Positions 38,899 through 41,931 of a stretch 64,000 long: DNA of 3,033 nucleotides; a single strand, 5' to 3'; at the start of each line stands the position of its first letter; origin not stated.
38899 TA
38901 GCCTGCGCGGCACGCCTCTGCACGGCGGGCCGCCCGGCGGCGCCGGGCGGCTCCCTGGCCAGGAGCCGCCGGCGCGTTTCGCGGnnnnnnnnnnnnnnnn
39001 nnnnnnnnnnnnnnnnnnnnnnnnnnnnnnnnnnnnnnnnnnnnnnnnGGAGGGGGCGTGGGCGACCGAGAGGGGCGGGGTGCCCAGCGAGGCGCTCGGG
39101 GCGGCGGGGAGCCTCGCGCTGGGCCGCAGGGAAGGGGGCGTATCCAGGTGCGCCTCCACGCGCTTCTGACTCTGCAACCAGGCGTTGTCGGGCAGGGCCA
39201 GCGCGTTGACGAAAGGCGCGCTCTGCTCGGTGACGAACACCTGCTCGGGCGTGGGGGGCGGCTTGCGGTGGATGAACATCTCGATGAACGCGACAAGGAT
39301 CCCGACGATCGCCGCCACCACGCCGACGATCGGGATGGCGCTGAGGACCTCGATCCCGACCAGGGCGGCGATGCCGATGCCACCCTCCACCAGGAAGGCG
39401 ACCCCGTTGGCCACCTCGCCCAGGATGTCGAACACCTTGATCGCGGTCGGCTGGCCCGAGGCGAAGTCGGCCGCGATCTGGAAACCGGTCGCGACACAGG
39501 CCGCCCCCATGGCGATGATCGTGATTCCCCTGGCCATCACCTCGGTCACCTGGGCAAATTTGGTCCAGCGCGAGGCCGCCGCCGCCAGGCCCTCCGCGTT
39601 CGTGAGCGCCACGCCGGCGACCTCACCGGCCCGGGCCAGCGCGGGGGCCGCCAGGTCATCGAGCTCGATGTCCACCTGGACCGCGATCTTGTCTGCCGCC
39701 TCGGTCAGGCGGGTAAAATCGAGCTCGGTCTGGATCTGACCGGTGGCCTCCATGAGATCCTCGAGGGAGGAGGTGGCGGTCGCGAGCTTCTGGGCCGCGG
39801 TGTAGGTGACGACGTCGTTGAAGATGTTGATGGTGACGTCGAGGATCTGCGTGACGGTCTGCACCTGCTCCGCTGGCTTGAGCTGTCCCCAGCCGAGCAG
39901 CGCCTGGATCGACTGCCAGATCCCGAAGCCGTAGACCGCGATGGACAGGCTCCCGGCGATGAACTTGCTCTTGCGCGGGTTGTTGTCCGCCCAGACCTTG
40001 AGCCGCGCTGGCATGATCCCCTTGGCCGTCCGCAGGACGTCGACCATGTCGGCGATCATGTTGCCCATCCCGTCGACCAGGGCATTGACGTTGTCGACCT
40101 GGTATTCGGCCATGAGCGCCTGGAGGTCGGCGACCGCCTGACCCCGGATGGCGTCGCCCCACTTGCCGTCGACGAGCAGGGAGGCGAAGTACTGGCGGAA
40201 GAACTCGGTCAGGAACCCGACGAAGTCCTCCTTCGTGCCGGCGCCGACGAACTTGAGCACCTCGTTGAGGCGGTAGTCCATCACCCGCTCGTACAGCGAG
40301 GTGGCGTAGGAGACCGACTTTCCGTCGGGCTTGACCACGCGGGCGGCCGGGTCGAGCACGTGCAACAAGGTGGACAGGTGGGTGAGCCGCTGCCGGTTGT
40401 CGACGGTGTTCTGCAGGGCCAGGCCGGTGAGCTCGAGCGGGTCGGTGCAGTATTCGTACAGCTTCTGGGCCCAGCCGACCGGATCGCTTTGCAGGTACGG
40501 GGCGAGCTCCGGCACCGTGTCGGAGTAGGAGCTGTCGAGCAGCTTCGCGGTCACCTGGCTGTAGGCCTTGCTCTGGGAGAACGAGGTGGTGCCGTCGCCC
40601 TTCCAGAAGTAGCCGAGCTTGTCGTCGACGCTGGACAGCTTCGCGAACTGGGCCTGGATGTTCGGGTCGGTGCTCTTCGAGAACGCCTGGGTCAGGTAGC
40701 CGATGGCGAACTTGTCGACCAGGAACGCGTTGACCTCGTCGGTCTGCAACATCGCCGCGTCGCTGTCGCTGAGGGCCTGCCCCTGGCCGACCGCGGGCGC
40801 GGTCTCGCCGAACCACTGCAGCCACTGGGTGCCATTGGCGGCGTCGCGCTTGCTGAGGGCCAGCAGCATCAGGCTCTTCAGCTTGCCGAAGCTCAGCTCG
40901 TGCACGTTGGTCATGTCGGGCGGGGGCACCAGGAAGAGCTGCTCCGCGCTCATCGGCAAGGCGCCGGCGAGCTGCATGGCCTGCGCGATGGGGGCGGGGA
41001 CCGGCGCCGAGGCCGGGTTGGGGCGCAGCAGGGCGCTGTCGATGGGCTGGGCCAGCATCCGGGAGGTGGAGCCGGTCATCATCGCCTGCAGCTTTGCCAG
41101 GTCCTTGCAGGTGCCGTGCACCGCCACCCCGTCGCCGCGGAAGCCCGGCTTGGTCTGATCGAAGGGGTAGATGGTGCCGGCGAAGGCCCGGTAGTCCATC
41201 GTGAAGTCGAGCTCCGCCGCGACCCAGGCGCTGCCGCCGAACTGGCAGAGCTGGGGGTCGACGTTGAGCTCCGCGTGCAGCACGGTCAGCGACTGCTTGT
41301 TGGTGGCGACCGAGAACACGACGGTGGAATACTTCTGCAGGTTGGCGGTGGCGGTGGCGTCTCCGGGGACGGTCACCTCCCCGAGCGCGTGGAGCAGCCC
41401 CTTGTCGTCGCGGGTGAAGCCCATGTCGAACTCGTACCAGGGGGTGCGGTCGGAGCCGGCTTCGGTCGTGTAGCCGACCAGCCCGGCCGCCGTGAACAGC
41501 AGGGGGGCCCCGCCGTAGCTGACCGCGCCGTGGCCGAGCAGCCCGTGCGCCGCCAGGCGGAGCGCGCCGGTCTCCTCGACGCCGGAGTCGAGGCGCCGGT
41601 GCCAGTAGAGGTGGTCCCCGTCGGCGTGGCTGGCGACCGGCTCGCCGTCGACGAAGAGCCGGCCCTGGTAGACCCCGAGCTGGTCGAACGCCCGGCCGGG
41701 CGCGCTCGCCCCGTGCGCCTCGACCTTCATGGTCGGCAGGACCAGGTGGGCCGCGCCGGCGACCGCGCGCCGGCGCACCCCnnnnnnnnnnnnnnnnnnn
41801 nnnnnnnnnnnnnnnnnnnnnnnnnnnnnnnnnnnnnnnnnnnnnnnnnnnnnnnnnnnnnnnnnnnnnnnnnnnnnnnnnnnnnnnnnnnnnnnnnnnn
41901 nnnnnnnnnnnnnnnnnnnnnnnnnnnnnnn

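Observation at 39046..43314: Orphan 1,422-aa protein with an embedded mini-intein-like (Hint/BIL) domain and a C-terminal glycine-zipper membrane module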

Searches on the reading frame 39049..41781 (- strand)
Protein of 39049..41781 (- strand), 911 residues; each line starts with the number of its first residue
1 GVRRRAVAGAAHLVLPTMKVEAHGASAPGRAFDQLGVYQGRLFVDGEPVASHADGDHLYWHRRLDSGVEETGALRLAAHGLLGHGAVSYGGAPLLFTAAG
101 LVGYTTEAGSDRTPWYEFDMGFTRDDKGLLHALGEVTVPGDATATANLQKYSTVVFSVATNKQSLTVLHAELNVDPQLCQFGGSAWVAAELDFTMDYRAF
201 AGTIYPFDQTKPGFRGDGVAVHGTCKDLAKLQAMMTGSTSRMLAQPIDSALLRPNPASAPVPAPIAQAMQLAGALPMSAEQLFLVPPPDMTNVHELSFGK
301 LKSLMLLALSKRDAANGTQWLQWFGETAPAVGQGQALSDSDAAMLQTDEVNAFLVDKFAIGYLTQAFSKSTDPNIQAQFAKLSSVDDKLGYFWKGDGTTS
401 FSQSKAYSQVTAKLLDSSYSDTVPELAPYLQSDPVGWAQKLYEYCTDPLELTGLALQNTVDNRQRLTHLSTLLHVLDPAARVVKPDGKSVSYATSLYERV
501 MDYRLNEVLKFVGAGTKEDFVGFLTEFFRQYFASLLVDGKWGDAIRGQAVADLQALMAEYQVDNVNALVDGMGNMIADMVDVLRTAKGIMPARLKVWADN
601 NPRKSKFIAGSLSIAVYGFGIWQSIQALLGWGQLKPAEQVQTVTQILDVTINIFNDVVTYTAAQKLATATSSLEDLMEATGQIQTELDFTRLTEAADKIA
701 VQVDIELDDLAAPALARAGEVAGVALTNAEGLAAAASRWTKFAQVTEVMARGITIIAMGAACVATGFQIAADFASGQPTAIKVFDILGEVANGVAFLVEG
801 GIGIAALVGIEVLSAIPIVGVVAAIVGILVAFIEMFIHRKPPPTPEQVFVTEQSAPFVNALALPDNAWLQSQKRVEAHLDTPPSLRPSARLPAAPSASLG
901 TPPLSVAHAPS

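Call 45: predict_structure(alignment_id=A4)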
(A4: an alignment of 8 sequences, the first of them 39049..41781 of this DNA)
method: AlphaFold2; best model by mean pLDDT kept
length: 911 residues; sequences in the alignment: 8
mean_pLDDT: 56.2   pTM: 0.36
mean pLDDT of the five models: 56.2, 56.2, 54.4, 54.1, 52.3
residues with pLDDT >= 90: 19; 70-90: 328; 50-70: 151; < 50: 413
segments of 3 or more residues with pLDDT < 50: 1-7, 246-276, 456-463, 485-487, 501-549, 572-842, 875-911
pLDDT, mean of each block of 10 residues (from residue 1): 39 84 60 82 85 80 79 79 81 79 89 88 73 83 83 77 66 83 83 81 84 70 87 81 50 28 39 53 70 68 83 69 76 76 81 78 74 75 75 63 66 73 73 78 76 46 57 68 53 64 41 36 44 42 41 54 54 44 34 37 35 35 38 36 38 39 35 36 37 24 23 31 34 34 35 32 27 28 27 27 26 25 29 29 62 81 69 45 27 27 27 23
secondary structure, 60 per line:
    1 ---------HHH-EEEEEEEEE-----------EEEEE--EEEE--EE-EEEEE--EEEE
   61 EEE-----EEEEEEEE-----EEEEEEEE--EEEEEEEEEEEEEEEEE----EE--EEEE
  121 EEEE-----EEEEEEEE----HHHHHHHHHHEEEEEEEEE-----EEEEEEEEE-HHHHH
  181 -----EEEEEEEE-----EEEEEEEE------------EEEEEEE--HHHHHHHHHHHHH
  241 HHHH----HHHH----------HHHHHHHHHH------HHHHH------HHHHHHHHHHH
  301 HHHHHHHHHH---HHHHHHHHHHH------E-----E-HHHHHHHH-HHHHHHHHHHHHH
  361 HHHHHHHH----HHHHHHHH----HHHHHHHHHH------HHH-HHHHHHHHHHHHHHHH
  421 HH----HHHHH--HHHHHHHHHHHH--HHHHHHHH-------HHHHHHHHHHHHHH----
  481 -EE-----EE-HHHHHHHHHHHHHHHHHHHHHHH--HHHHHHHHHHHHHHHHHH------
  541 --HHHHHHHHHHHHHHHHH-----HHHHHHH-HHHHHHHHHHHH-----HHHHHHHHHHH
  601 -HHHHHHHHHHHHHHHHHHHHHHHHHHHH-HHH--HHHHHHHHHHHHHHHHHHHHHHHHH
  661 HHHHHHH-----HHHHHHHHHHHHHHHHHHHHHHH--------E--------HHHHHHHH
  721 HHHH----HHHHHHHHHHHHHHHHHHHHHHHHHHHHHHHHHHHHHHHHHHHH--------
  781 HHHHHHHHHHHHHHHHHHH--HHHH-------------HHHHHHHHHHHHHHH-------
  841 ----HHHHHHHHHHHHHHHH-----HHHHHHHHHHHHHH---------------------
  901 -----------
elements in order (helices of 4 or more, strands of 3 or more residues): E14-22 E34-38 E41-44 E50-54 E57-63 E69-76 E82-89 E92-108 E117-124 E130-137 H142-151 E152-160 E166-174 H176-180 E186-193 E199-206 E219-225 H228-244 H249-252 H263-272 H279-283 H290-310 H314-324 H339-346 H348-368 H373-380 H385-394 H405-422 H427-431 H434-445 H448-455 H463-476 H492-514 H517-534 H543-559 H565-571 H573-584 H590-600 H602-629 H636-667 H673-695 H713-724 H729-772 H781-799 H802-805 H819-833 H845-860 H866-879
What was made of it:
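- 41035..41757 (-): Beta-rich domain (res 520-760). AF2 pLDDT is about 80 (call 45).
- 40267..40959 (-): Helical domain A (res 786-1016). AF2 pLDDT is about 75 over res ~790-960, falling to ~46-68 by 1010 (call 45).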

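Call 50: fold_search(model_id=the predicted structure, library=pdb)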
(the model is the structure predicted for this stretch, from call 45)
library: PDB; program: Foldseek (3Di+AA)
matches with E <= 10: 501; with E <= 0.001: 0
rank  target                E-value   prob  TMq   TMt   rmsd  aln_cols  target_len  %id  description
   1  7jrd_A                2.6e-02  0.82  0.08  0.12  17.7       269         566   12  The crystal structure of lactoferrin binding protein B (LbpB) from Neisseria meningitidis in complex with human lactof (released 2021-10-13)
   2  4o4u_B                3.2e-02  0.72  0.08  0.13  17.6       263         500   10  Crystal structure of the vaccine antigen Transferrin Binding Protein B (TbpB) mutant Trp-176-Ala from Haemophilus para (released 2015-01-14)
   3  7rea                  3.4e-02  0.51  0.07  0.20  19.2       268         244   13  Apo Hemophilin from A. baumannii (released 2021-11-17)
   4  6ntr_C                4.2e-02  0.23  0.06  0.16  21.5       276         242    9  Crystal Structure of Beta-barrel-like Protein of Domain of Unknown Function DUF1849 from Brucella abortus (released 2019-02-13)
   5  6ntr_A                4.5e-02  0.23  0.07  0.16  21.5       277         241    9  Crystal Structure of Beta-barrel-like Protein of Domain of Unknown Function DUF1849 from Brucella abortus (released 2019-02-13)
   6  1xtd                  7.9e-02  0.30  0.06  0.18  13.2       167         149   12  Structural Analysis of Leishmania mexicana eukaryotic initiation factor 5a (released 2004-10-26)
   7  9pa8_B                1.9e-01  0.23  0.08  0.11  17.8       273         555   10  NmTbpB and Tf protein complex (released 2026-03-04)
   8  8cli_B                1.9e-01  0.07  0.07  0.08  24.7       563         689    9  TFIIIC TauB-DNA monomer (released 2023-06-21)
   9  6al2_B                2.3e-01  0.06  0.07  0.11  23.6       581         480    8  Crystal structure of E. coli YidC at 2.8 A resolution (released 2018-11-07)
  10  7n3v_A                2.7e-01  0.10  0.06  0.16  21.1       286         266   11  Crystal structure of Mycobacterium smegmatis LmcA (released 2022-04-13)
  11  3ve1_C                2.8e-01  0.41  0.08  0.13  16.4       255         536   10  The 2.9 angstrom crystal structure of Transferrin binding protein B (TbpB) from serogroup B M982 Neisseria meningitidi (released 2012-02-22)
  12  5kkx_A                2.8e-01  0.35  0.07  0.23  16.7       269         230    8  Crystal structure of a TbpB C-lobe mutant from Neisseria meningitidis M982 (released 2017-07-19)
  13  1x6o                  2.8e-01  0.15  0.06  0.19  13.0       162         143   12  Structural Analysis of Leishmania braziliensis eukaryotic initiation factor 5a (released 2004-08-24)
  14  3ve2_A                3.2e-01  0.30  0.08  0.12  16.8       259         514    9  The 2.1 angstrom crystal structure of Transferrin binding protein B (TbpB) from serogroup B M982 Neisseria meningitidi (released 2012-02-22)
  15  8fo9_A                4.0e-01  0.07  0.06  0.05  19.6       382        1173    8  Cryo-EM structure of Rab29-LRRK2 complex in the LRRK2 tetramer state (released 2024-01-03)
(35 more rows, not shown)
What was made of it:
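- Tried and rejected: I treat this as non-significant (call 50).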

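Call 66: search_protein_representatives(alignment_id=A4)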
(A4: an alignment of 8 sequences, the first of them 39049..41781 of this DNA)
Query: 8 sequences, 887 profile positions. Proteins with E-value up to 0.001 (for the whole library): 393; up to 1e-10: 226; up to 1e-30: 92. The best 150 are listed.
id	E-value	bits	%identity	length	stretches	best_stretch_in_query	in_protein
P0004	0.0e+00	1443.4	-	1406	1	1-884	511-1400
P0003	0.0e+00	1408.4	-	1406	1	1-882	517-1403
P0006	0.0e+00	1400.9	-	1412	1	1-885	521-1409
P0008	0.0e+00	1320.0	-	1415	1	2-884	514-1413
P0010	0.0e+00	1119.6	-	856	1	13-879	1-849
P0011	0.0e+00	1080.2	-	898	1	7-882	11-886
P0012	0.0e+00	1054.8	-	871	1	13-881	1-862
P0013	0.0e+00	1011.4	-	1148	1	2-881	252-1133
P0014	8.6e-285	963.6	-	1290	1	12-880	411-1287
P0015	6.8e-283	957.4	-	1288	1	3-880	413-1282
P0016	2.1e-281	952.5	-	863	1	13-880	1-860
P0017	3.6e-280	948.4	-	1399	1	1-884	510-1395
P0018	1.0e-274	930.3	-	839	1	9-872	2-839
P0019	2.2e-272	922.6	-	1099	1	8-878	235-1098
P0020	9.9e-265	897.3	-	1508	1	1-880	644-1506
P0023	3.7e-234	796.1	-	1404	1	6-878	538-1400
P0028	2.3e-163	561.8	-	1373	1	29-881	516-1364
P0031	9.1e-147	506.9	-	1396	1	29-882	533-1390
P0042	9.6e-93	328.2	-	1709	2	36-863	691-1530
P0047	6.9e-81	288.9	-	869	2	223-870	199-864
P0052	1.6e-71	258.0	-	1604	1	16-871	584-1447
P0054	8.6e-66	239.0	-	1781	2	20-858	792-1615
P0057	1.5e-63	231.6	-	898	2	260-876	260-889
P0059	4.4e-60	220.1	-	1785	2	38-859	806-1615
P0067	5.4e-48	180.1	-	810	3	217-649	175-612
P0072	3.5e-43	164.2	-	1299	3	231-681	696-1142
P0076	3.1e-40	154.4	-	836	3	270-653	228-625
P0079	1.9e-38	148.5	-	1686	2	348-864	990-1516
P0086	1.5e-35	139.0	-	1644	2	190-860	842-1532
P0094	5.9e-32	127.0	-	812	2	381-866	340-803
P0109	3.7e-26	107.9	-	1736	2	191-860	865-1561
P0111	9.6e-26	106.5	-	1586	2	279-863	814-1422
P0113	1.7e-25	105.7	-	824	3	262-656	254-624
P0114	2.4e-25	105.2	-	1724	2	191-863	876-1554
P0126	2.0e-23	98.9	-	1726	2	199-862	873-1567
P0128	4.4e-23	97.7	-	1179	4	25-113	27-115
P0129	5.0e-23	97.5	-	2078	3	203-716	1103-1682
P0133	2.2e-22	95.4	-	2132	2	35-481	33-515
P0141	7.3e-22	93.6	-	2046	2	187-867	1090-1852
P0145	1.2e-21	92.9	-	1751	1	200-866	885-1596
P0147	2.0e-21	92.2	-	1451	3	267-654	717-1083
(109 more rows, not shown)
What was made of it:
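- On Polymorphic toxin with PT-HINT: The C-terminal region is a conserved 900-aa module (call 66).
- Checked: 'Orphan' is wrong (call 66).
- Tried and rejected: The exhaustive HMMER scan overturned that (call 66).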

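Call 71: search_protein_families(library=pfam, proteins=[P0133, P0129, P0141, P0109, P0042], max_evalue=0.01)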
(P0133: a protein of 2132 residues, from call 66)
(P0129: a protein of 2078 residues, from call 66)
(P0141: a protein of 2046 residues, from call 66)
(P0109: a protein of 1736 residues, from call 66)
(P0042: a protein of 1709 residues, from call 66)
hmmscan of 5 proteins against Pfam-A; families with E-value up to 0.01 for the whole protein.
P0133 (2132 aa): 0 families

P0129 (2078 aa): 2 families
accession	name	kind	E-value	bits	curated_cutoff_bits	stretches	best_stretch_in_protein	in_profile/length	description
PF13403.11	Hint_2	-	0.0018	19.1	28.4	1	378-409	2-33/147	Hint domain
PF05887.16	Trypan_PARP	-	0.0089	16.5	100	1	834-905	39-111/134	Procyclic acidic repetitive protein (PARP)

P0141 (2046 aa): 1 family
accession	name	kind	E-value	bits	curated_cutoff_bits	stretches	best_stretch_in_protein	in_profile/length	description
PF13403.11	Hint_2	-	0.00058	20.7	28.4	1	436-465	2-31/147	Hint domain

P0109 (1736 aa): 0 families

P0042 (1709 aa): 0 families
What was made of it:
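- Tried and rejected: Nothing beyond sub-threshold Hint_2 (call 71).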

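Call 72: list_cluster_members(proteins=[P0010, P0017, P0020, P0023, P0028, P0054, P0109, P0129, P0133, P0013])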
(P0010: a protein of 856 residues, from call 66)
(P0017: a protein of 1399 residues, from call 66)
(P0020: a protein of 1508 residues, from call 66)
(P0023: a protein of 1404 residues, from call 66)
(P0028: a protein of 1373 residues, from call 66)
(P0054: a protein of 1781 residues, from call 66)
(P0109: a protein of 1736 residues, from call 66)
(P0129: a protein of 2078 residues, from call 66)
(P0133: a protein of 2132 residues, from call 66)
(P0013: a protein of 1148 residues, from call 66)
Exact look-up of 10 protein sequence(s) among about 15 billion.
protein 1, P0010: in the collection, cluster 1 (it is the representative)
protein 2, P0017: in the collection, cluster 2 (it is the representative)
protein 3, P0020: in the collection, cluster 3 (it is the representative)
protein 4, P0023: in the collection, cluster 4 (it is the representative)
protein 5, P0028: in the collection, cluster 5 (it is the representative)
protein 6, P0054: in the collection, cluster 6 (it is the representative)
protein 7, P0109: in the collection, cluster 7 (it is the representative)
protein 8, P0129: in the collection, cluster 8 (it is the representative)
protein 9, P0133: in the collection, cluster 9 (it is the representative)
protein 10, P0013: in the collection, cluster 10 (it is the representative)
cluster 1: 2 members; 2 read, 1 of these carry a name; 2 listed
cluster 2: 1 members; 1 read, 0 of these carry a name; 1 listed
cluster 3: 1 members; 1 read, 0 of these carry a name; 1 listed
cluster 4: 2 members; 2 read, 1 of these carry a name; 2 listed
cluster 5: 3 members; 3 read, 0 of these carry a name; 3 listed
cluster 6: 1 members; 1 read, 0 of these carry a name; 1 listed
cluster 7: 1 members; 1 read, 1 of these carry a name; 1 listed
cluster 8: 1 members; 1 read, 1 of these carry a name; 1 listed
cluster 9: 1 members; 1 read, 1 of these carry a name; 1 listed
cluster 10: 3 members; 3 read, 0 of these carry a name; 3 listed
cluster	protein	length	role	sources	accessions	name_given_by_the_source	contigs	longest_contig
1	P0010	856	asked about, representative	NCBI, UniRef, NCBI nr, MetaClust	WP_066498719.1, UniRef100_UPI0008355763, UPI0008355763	hypothetical protein [Abyssisolibacter fermentans] | hypothetical protein n=1 Tax=Abyssisolibacter fermentans TaxID=1766203 RepID=UPI0008355763 | status=active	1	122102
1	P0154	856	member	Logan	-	-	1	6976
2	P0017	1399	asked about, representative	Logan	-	-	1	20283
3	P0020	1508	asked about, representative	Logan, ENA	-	-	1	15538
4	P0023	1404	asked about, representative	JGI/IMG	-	-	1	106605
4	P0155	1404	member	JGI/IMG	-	hypothetical protein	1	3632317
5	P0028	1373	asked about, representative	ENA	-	-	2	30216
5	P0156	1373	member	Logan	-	-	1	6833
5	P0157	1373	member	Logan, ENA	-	-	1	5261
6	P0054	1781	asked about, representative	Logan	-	-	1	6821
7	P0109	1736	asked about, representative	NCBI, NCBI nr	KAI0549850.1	hypothetical protein F4679DRAFT_228149 [Xylaria curta]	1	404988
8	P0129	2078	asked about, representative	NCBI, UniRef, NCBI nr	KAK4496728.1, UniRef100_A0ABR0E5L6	hypothetical protein PRZ48_012711 [Zasmidium cellare] | Uncharacterized protein n=1 Tax=Zasmidium cellare TaxID=395010 RepID=A0ABR0E5L6_ZASCE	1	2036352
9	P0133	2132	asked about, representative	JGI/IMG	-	hypothetical protein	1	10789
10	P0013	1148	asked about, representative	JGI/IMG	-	-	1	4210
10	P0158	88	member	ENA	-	-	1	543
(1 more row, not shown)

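Call 73: list_cluster_members(proteins=[P0042, P0052, P0059, P0079, P0086, P0111, P0114, P0126, P0141, P0145])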
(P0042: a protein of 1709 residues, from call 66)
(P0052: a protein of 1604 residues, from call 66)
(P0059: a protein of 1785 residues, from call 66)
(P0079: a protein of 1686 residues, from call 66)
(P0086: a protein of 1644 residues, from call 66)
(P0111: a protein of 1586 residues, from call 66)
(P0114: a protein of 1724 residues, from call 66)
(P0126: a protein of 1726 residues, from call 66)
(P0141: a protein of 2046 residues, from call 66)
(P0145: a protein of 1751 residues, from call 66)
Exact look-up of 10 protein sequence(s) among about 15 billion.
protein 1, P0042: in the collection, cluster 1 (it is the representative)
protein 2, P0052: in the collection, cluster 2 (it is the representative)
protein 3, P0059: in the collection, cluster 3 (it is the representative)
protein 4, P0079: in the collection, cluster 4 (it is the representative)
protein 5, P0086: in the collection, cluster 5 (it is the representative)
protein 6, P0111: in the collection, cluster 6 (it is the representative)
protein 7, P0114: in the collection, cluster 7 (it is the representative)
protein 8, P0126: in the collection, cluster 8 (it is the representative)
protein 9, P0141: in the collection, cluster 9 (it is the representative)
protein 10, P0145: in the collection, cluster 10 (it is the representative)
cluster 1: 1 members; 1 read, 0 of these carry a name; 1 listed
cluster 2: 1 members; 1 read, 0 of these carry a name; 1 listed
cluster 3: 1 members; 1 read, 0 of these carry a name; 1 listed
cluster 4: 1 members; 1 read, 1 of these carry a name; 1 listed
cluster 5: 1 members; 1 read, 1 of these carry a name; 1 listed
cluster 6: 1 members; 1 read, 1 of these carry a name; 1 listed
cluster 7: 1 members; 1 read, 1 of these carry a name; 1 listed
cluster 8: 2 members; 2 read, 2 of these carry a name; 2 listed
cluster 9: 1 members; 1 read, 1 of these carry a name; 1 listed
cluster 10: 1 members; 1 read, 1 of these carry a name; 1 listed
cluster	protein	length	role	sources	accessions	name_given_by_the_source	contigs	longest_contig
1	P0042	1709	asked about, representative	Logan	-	-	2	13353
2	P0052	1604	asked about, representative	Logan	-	-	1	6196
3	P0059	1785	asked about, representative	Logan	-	-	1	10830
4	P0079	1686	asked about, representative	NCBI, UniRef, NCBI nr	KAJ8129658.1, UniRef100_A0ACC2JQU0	hypothetical protein O1611_g3973 [Lasiodiplodia mahajangana] | Uncharacterized protein n=1 Tax=Lasiodiplodia mahajangana TaxID=1108764 ...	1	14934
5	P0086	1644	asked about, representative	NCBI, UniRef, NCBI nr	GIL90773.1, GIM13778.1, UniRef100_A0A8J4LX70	hypothetical protein Vretimale_16846 [Volvox reticuliferus] | Fibronectin type-III domain-containing protein n=1 Tax=Volvox reticuliferus TaxID=1737510 ... | hypothetical protein Vretifemale_18504 [Volvox reticuliferus]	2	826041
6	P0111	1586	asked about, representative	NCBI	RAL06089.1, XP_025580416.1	uncharacterized protein BO80DRAFT_469966, partial [Aspergillus ibericus CBS 121593]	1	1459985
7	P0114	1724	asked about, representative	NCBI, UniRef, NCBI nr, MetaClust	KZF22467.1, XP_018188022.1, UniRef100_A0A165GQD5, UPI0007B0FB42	hypothetical protein L228DRAFT_268931 [Xylona heveae TC161] | Uncharacterized protein n=1 Tax=Xylona heveae (strain CBS 132557 / TC161) TaxID=1328760 ... | status=active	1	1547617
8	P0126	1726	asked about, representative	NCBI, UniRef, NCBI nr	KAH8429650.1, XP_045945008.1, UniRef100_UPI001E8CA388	uncharacterized protein LDX57_007322 [Aspergillus melleus] | uncharacterized protein n=1 Tax=Aspergillus melleus TaxID=138277 RepID=UPI001E8CA388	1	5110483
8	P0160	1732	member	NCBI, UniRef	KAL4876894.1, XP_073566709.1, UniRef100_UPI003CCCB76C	hypothetical protein BJY04DRAFT_222570 [Aspergillus karnatakaensis] | uncharacterized protein n=1 Tax=Aspergillus karnatakaensis TaxID=1810916 ...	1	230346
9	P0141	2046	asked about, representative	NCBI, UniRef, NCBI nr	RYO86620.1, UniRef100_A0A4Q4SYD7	hypothetical protein DL764_008985 [Monosporascus ibericus] | Uncharacterized protein n=1 Tax=Monosporascus ibericus TaxID=155417 RepID=A0A4Q4SYD7_9PEZI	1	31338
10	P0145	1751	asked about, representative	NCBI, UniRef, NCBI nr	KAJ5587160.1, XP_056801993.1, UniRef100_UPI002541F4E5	uncharacterized protein N7459_002925 [Penicillium hispanicum] | uncharacterized protein n=1 Tax=Penicillium hispanicum TaxID=1080232 RepID=UPI002541F4E5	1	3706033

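Call 81: search_solved_structures(query=A4, max_evalue=1, show_alignments=0)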
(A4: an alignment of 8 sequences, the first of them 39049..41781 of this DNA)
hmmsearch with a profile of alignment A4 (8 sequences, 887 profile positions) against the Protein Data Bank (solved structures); distinct sequences matched with E-value up to 1: 1.
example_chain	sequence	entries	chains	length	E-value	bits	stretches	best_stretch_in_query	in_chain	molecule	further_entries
7rb4_A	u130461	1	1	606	0.021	16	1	733-842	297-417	Diphtheria toxin, C domain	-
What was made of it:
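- One marginal hit links the C-terminal region to a diphtheria-toxin-like chain (7rb4, E=0.021, call 81).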
